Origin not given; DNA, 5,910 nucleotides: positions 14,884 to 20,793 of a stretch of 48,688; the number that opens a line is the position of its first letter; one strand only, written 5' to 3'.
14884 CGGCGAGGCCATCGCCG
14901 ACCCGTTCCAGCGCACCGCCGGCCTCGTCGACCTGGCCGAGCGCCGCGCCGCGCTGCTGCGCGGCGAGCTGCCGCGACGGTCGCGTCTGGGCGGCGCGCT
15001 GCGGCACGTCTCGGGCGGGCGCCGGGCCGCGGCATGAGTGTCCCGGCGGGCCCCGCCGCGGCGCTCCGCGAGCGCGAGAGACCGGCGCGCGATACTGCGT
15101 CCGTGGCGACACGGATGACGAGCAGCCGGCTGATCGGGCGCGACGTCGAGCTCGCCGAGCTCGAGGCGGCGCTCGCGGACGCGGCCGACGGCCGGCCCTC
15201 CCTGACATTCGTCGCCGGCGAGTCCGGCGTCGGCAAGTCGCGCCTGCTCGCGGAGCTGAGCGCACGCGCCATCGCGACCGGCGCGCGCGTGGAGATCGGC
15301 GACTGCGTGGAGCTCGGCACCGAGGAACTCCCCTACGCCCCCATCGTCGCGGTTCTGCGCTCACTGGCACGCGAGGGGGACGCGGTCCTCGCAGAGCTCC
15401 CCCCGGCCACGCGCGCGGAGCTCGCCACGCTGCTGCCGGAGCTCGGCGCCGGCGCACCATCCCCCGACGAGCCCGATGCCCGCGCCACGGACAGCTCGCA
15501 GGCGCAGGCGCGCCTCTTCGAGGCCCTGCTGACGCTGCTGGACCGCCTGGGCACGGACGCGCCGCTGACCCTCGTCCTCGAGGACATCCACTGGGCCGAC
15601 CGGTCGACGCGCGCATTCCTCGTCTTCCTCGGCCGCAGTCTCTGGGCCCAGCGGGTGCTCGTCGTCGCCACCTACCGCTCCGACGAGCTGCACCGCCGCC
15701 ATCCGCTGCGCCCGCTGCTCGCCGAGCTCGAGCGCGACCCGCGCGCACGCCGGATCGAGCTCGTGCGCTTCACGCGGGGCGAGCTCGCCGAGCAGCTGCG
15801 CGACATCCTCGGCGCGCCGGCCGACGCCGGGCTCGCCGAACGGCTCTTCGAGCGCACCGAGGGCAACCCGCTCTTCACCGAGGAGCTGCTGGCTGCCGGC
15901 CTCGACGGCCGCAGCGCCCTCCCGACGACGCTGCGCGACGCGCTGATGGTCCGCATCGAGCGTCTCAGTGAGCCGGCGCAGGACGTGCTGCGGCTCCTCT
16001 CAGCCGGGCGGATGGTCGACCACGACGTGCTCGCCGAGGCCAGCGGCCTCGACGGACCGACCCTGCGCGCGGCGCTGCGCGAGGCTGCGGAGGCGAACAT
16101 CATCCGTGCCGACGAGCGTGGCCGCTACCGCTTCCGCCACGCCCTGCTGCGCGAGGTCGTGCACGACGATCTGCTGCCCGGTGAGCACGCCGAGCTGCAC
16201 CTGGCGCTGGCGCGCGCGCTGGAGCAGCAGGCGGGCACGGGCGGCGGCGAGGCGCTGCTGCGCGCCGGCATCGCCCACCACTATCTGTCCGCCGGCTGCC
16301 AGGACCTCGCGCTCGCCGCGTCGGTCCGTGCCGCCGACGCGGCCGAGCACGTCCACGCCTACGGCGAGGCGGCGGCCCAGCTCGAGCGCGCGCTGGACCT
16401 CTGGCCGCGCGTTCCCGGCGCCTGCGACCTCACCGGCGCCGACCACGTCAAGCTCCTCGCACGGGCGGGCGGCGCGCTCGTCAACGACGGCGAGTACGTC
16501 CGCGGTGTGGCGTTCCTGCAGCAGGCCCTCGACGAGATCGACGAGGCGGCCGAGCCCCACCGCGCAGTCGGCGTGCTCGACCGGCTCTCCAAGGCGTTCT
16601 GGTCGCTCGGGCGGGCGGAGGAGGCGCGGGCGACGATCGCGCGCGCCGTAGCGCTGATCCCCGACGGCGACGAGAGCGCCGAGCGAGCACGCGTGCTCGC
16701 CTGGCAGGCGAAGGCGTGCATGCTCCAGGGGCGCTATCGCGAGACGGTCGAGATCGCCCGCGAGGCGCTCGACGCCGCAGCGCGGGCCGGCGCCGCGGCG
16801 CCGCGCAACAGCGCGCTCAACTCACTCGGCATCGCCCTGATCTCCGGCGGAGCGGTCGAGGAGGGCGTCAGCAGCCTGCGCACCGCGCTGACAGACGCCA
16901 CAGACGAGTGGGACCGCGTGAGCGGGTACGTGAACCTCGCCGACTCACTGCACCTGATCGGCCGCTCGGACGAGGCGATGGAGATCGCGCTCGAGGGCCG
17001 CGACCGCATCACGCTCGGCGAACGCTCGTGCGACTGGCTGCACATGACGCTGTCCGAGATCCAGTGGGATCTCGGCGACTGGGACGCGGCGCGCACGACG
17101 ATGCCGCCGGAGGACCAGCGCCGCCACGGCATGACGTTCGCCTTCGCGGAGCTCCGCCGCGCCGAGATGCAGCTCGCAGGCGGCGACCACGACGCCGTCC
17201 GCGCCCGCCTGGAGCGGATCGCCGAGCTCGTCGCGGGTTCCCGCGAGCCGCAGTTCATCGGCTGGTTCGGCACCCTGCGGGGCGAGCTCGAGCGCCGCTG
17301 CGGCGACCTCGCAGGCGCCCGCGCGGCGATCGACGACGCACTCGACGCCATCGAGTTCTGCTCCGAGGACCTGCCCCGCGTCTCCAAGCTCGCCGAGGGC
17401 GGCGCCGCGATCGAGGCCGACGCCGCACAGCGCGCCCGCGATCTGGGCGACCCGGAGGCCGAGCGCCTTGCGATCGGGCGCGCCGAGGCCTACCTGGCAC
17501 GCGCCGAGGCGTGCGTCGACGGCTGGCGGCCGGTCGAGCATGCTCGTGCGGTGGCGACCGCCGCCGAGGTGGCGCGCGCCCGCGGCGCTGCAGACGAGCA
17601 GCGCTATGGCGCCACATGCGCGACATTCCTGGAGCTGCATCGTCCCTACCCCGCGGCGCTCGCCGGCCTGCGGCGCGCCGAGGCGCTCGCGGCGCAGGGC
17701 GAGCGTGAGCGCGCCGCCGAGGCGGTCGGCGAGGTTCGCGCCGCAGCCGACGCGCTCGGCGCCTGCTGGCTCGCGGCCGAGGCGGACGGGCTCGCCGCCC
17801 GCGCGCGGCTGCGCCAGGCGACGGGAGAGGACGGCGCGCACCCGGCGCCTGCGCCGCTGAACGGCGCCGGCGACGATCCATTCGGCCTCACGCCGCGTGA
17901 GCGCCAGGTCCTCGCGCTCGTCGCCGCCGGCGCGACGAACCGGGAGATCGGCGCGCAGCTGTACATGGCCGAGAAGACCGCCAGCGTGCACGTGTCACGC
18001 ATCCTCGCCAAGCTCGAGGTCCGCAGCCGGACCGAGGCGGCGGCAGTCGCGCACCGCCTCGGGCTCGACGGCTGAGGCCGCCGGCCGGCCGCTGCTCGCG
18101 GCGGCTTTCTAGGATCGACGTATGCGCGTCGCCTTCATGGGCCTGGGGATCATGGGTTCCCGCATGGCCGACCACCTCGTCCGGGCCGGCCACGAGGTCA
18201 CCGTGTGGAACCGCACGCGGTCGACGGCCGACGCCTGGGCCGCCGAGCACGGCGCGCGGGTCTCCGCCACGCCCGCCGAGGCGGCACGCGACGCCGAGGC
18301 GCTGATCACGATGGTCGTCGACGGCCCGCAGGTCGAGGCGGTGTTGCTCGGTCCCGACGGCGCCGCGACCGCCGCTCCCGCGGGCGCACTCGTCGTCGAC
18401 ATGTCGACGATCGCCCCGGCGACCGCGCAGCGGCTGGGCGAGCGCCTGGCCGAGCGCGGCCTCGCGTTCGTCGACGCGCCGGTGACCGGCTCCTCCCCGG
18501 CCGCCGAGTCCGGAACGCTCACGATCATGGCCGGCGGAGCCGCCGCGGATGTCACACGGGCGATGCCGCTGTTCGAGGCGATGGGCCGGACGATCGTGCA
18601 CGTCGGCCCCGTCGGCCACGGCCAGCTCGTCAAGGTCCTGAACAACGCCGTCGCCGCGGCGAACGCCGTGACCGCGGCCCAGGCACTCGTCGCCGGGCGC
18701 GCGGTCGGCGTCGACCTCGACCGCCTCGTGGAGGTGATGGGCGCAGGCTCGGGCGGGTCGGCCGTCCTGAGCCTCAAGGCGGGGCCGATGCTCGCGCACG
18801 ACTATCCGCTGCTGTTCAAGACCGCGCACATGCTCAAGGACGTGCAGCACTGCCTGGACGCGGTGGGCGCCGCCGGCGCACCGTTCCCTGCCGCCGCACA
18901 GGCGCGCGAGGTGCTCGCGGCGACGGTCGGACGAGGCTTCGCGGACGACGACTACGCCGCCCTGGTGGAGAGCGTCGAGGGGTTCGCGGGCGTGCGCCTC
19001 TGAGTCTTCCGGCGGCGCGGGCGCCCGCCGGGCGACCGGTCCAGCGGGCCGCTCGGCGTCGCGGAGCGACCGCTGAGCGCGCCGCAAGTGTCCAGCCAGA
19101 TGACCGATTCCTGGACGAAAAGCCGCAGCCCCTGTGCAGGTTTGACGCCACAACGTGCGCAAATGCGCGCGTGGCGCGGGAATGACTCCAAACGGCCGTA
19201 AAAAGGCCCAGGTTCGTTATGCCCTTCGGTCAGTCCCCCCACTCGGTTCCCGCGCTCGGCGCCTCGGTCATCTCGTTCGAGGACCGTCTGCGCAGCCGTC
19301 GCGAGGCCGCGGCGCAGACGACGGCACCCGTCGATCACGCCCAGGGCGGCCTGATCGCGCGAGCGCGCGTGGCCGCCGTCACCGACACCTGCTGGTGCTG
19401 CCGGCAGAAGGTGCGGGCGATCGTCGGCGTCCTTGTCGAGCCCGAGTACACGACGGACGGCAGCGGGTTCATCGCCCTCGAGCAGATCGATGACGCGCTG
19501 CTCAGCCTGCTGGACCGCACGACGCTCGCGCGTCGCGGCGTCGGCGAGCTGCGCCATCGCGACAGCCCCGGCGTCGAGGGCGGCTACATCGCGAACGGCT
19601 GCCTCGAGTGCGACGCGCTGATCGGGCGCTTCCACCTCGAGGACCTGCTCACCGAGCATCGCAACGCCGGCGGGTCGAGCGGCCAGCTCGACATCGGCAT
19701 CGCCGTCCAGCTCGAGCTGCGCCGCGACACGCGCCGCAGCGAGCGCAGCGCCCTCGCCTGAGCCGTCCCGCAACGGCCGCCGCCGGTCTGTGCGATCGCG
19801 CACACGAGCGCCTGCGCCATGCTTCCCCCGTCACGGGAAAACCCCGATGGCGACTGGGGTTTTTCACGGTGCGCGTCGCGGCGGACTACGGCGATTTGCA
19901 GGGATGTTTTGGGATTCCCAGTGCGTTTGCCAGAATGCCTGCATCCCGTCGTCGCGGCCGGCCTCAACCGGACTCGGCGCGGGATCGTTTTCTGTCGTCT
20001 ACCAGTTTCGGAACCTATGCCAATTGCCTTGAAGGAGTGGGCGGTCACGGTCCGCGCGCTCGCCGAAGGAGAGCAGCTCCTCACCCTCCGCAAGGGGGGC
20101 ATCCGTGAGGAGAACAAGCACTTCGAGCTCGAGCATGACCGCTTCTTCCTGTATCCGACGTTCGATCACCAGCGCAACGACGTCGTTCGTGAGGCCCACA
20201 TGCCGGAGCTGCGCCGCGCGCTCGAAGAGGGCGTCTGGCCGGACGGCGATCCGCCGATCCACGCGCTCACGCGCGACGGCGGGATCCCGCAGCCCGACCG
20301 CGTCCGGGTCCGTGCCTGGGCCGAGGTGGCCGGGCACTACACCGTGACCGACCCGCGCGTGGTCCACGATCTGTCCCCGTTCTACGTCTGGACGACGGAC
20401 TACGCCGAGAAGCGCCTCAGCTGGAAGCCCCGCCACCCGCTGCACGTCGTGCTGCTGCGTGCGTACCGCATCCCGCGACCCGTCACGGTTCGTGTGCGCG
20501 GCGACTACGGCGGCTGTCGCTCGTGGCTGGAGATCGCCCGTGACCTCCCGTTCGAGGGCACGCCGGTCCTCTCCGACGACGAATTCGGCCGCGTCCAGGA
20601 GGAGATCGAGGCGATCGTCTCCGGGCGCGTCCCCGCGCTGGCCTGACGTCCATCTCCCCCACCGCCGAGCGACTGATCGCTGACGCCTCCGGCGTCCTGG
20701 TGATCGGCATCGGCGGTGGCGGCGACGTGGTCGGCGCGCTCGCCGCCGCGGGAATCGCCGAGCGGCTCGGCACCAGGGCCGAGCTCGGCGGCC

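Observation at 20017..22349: Candidate undescribed three-gene system: DUF1802-like, DUF1152-like (GIGGGGD loop) and an unknown protein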

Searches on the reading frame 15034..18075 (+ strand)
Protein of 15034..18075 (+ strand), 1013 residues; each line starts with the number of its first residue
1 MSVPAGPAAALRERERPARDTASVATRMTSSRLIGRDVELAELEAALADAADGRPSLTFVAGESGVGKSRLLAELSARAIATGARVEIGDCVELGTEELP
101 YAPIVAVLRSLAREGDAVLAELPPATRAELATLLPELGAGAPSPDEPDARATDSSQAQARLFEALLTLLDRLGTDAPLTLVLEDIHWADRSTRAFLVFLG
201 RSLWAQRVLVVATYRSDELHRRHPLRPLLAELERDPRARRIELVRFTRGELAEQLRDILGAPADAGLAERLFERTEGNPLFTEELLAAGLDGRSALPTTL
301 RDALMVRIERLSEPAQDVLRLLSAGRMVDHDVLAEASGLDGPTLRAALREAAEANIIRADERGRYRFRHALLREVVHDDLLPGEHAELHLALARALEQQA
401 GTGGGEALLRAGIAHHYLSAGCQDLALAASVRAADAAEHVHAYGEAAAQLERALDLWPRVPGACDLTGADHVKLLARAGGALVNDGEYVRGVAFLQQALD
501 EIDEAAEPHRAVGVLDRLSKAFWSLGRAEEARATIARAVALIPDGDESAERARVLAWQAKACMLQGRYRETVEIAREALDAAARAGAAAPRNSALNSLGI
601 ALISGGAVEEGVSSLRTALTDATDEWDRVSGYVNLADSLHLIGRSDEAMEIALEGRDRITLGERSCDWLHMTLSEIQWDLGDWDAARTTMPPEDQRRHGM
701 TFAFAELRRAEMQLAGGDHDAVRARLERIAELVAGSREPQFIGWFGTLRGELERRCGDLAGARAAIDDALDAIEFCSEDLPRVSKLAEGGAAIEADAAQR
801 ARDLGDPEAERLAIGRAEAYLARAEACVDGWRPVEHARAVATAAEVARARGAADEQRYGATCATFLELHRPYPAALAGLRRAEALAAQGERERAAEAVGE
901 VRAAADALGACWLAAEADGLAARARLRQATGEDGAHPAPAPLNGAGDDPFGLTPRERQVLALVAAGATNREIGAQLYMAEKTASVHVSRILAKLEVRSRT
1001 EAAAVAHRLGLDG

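Call 27: search_protein_families(library=pfam, proteins=[window:15034-18075:+], max_evalue=0.01)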
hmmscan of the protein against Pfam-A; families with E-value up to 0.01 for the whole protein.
window:15034-18075:+ (1013 aa): 9 families
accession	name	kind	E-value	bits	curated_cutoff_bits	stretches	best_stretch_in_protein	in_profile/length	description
PF13191.12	AAA_16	-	7.6e-29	101.8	32.6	1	32-211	1-167/167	AAA ATPase domain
PF00196.25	GerE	-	5.3e-18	64.8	23.5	1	952-1006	3-57/57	Bacterial regulatory proteins, luxR family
PF13181.12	TPR_8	-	4.1e-06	27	25.7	0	516-544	5-33/34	Tetratricopeptide repeat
PF13401.12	AAA_22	-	6.8e-05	23.6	27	1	55-205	5-109/130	AAA domain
PF07719.23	TPR_2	-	0.00016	21.9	27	0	514-544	3-33/34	Tetratricopeptide repeat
PF04545.22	Sigma70_r4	-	0.0038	17.2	24.1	0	951-994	4-48/50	Sigma-70, region 4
PF10923.14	BrxC_BrxD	-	0.0047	16.3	22.2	0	34-83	28-77/414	BREX system ATP-binding protein BrxC/D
PF13412.12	HTH_24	-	0.0058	16.6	21.9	0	333-358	23-48/48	Winged helix-turn-helix DNA-binding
PF08281.18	Sigma70_r4_2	-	0.0059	16.7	25.7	1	952-994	11-54/54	Sigma-70, region 4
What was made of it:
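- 15034..18075 (+): Large ATP-binding LuxR-family regulator (AAA_16, TPR, GerE). It is the conserved upstream neighbour and a candidate regulator of the operon. Pfam match in call 27.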

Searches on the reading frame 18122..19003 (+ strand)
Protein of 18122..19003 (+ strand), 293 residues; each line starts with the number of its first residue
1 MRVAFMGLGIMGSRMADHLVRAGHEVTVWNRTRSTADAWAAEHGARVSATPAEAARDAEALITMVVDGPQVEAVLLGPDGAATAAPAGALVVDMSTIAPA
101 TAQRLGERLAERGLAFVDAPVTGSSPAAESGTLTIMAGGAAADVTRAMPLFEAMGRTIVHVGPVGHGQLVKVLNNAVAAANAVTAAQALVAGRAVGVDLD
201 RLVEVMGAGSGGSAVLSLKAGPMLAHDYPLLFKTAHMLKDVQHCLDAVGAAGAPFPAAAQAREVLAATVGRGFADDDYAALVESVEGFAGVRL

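Call 27: search_protein_families(library=pfam, proteins=[window:18122-19003:+], max_evalue=0.01)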
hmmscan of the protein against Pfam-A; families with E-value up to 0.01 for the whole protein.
window:18122-19003:+ (293 aa): 9 families
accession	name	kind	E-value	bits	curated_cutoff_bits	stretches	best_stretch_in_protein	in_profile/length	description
PF03446.21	NAD_binding_2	-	2.2e-50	171.3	21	1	2-162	1-161/161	NAD binding domain of 6-phosphogluconate dehydrogenase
PF14833.11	NAD_binding_11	-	4.4e-26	92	30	1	165-283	1-120/122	NAD-binding of NADP-dependent 3-hydroxyisobutyrate dehydrogenase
PF03807.23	F420_oxidored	-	2.1e-09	38.3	21.6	1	2-74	1-75/94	NADP oxidoreductase coenzyme F420-dependent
PF02558.23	ApbA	-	9e-06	25.8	22.2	1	3-51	1-47/150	Ketopantoate reductase PanE/ApbA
PF01488.26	Shikimate_DH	-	2.2e-05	25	24.3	1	2-56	14-70/138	Shikimate / quinate 5-dehydrogenase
PF02737.24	3HCDH_N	-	0.0011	19.3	22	1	3-48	2-47/180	3-hydroxyacyl-CoA dehydrogenase, NAD binding domain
PF02826.25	2-Hacid_dh_C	-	0.0013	18.6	25.1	1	2-66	38-100/178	D-isomer specific 2-hydroxyacid dehydrogenase, NAD binding domain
PF07991.19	KARI_N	-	0.0036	17.3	20.6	1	2-70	6-73/165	Acetohydroxy acid isomeroreductase, NADPH-binding domain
PF01210.29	NAD_Gly3P_dh_N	-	0.0056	17.1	23.1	1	3-43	2-42/158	NAD-dependent glycerol-3-phosphate dehydrogenase N-terminus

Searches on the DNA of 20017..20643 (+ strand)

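Call 97: search_rna_families(sources=[L083, L087, L089, L090, L092, L091, L093, L094, L095, L096, L151, L160, L088], threshold=gathering)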
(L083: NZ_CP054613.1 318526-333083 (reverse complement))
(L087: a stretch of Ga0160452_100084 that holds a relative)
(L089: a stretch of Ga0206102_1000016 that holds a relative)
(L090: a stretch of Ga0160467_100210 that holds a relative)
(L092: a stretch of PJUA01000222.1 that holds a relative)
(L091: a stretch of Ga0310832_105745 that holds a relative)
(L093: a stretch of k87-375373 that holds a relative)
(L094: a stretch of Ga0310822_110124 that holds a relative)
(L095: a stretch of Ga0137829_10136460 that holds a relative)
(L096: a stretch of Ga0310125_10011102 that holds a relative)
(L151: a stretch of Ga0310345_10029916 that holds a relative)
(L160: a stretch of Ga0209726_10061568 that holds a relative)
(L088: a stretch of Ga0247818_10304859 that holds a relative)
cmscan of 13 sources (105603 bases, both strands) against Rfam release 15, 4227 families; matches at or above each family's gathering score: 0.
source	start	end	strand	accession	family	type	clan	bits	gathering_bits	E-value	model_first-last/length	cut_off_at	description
